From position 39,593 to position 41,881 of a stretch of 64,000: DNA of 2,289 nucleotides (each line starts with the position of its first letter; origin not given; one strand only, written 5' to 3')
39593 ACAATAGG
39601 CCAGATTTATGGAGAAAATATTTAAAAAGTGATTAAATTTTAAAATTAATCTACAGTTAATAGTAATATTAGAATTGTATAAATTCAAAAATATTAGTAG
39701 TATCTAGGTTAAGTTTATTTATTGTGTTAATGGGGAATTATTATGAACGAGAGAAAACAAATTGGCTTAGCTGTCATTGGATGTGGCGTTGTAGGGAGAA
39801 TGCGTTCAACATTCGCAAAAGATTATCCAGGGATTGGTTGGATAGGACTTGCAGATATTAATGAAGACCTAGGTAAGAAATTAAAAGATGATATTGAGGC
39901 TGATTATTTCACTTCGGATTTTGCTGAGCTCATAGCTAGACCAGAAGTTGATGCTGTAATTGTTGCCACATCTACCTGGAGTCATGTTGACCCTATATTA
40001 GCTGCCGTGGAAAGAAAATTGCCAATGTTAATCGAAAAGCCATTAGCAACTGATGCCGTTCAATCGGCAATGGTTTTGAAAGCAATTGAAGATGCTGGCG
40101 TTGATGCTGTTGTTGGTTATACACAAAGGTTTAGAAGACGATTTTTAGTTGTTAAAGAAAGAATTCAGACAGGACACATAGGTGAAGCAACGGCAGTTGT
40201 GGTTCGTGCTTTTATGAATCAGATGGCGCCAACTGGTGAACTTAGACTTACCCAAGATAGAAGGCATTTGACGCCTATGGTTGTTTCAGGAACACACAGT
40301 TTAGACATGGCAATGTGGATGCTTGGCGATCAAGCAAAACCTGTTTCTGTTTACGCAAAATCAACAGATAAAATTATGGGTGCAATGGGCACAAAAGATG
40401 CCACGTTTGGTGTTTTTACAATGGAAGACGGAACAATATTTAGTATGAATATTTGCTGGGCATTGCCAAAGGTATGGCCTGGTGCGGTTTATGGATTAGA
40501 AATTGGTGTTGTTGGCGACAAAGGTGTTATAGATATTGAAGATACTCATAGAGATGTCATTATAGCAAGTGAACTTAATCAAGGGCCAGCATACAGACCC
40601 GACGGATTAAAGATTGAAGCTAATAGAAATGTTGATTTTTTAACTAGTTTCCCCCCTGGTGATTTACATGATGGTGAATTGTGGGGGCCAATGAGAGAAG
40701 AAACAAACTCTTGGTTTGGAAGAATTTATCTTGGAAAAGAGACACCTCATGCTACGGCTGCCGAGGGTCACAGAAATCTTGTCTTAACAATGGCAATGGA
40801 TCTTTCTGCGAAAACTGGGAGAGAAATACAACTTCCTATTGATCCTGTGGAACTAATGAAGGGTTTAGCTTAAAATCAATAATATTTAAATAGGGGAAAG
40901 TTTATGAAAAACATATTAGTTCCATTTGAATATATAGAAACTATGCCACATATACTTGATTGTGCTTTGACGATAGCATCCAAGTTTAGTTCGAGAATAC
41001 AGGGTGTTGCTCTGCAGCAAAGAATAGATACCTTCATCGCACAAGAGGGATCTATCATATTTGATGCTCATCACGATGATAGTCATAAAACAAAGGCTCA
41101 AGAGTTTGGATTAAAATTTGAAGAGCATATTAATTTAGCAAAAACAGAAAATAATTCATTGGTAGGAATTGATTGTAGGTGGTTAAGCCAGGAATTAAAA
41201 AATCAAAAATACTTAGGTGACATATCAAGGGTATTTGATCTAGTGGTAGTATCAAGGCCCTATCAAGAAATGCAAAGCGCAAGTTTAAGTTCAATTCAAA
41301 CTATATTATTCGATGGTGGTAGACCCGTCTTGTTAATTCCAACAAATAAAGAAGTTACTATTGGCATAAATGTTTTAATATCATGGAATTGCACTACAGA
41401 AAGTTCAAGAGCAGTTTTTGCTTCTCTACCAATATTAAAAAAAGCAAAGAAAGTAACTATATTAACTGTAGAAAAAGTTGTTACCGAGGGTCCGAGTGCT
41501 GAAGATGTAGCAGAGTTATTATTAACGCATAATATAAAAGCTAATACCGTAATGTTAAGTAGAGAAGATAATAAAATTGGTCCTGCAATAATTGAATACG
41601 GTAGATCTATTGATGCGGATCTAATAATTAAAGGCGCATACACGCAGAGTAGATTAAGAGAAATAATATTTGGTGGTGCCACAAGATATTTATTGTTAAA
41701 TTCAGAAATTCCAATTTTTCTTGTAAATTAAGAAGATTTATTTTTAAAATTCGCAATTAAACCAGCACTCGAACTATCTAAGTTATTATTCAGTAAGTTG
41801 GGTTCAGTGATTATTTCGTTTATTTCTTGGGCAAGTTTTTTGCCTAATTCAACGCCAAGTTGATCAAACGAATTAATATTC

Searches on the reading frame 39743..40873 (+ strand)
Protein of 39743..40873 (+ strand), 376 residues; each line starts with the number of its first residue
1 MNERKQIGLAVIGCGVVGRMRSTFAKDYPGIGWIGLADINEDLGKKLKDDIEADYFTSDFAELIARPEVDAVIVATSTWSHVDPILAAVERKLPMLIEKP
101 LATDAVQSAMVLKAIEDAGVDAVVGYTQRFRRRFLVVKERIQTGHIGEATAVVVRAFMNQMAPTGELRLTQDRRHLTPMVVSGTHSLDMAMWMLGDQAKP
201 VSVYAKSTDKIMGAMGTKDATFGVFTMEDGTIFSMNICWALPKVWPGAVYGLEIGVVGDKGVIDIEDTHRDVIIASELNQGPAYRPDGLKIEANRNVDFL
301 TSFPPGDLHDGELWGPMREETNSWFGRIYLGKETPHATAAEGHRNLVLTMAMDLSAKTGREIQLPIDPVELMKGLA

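Call 4: search_protein_families(library=pfam, proteins=[window:39743-40873:+], max_evalue=0.01)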
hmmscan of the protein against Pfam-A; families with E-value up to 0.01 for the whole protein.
window:39743-40873:+ (376 aa): 3 families
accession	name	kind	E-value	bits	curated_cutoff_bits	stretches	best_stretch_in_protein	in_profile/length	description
PF01408.29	GFO_IDH_MocA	-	2.3e-15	57.8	24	1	8-126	2-120/120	Oxidoreductase family, NAD-binding Rossmann fold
PF22725.1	GFO_IDH_MocA_C3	-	2.6e-12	47.2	27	1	135-263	2-123/124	GFO/IDH/MocA C-terminal domain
PF02894.22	GFO_IDH_MocA_C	-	1.7e-11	44.8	22.9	1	138-364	1-218/218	Oxidoreductase family, C-terminal alpha/beta domain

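Call 5: search_protein_families(library=ncbifam, proteins=[window:39743-40873:+], max_evalue=0.01)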
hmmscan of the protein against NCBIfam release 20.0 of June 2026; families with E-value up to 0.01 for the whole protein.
window:39743-40873:+ (376 aa): 9 families
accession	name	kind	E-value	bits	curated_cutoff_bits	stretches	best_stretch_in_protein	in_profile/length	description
TIGR04380.1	myo_inos_iolG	equivalog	1.4e-33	116.2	355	1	7-277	2-264/330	inositol 2-dehydrogenase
NF052679.1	InsChiInosDhIolG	equivalog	1.7e-19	70.1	540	1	7-269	3-254/343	bifunctional inositol 2-dehydrogenase/D-chiro-inositol 1-dehydrogenase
NF040723.1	UDP-GlcNAcDh_Arch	equivalog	1.8e-19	70.4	450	1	9-243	3-221/302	UDP-N-acetylglucosamine 3-dehydrogenase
NF052479.1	LevoglcsnDh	equivalog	3.2e-13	49.1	650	1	36-203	41-211/386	levoglucosan dehydrogenase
NF041392.1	XylDh_Gfo6_Halo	equivalog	2.6e-10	39.6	350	1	49-233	63-250/350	D-xylose 1-dehydrogenase Gfo6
NF007574.0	PRK10206.1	equivalog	3.6e-10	39.4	352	1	55-195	52-188/345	oxidoreductase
NF058561.1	BT_2158_fam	equivalog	7.4e-08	31.4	750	1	9-152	36-180/487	glycoside 3-dehydrogenase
NF008607.0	PRK11579.1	subfamily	1.6e-05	24.1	330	1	28-151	24-147/346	oxidoreductase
NF058563.1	BT_2159_fam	equivalog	3.3e-05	23.1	650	1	9-197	3-186/350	disaccharide 3-dehydrogenase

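Call 73: search_solved_structures(query=window:39743-40873:+, max_evalue=1e-8)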
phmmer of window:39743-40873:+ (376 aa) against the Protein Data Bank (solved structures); distinct sequences matched with E-value up to 1e-8: 28.
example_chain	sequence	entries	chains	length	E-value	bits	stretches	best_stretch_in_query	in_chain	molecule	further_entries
9m3d_B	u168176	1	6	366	3.5e-22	82.2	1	9-247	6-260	DgpA1 from W974-1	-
7xr9_A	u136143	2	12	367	2.1e-19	73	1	7-217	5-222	DgpA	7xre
3ezy_A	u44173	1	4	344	4.7e-18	68.6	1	8-275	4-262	Dehydrogenase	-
4hkt_A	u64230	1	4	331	3.6e-14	55.8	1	10-231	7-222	Inositol 2-dehydrogenase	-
6z3c_AAA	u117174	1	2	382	3.5e-13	52.5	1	4-246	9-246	Gfo/Idh/MocA family oxidoreductase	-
6z3b_A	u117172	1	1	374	4.6e-13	52.2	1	5-246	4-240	Gfo/Idh/MocA family oxidoreductase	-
6z3b_B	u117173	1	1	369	6.1e-13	51.7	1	5-246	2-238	Gfo/Idh/MocA family oxidoreductase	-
9azo_A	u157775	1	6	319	7.6e-13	51.4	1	5-158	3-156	PmdC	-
3ec7_A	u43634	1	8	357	2.1e-12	50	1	10-265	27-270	Putative Dehydrogenase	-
4mie_A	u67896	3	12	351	2.2e-12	49.9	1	8-284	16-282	Inositol 2-dehydrogenase/D-chiro-inositol 3-dehydrogenase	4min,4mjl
4mio_A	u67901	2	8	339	2.3e-12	49.8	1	9-284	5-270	Inositol 2-dehydrogenase/D-chiro-inositol 3-dehydrogenase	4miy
3euw_A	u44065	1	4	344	3.1e-12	49.4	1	8-156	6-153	Myo-inositol dehydrogenase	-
3mz0_A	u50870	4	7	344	7.1e-12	48.2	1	8-266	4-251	Inositol 2-dehydrogenase/D-chiro-inositol 3-dehydrogenase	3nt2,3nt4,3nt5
3nto_A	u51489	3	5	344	6.7e-11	45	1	8-266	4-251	Inositol 2-dehydrogenase/D-chiro-inositol 3-dehydrogenase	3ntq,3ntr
4l8v_A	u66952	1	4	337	8.5e-11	44.7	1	8-266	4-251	Inositol 2-dehydrogenase/D-chiro-inositol 3-dehydrogenase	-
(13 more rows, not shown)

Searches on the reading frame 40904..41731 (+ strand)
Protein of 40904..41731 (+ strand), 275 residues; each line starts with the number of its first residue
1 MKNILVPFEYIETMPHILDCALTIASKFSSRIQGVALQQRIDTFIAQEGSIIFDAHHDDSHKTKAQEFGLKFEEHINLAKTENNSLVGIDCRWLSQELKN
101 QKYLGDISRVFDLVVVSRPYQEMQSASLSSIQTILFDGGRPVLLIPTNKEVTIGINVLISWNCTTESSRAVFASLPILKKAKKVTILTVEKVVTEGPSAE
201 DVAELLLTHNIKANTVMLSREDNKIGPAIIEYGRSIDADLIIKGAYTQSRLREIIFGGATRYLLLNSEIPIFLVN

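Call 4: search_protein_families(library=pfam, proteins=[window:40904-41731:+], max_evalue=0.01)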
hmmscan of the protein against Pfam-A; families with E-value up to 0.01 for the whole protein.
window:40904-41731:+ (275 aa): 1 family
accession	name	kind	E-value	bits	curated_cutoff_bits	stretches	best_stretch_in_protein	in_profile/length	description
PF00582.32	Usp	-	3.4e-07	31.3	24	1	205-274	71-140/141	Universal stress protein family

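Call 5: search_protein_families(library=ncbifam, proteins=[window:40904-41731:+], max_evalue=0.01)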
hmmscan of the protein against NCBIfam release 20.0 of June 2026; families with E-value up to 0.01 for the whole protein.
window:40904-41731:+ (275 aa): 0 families
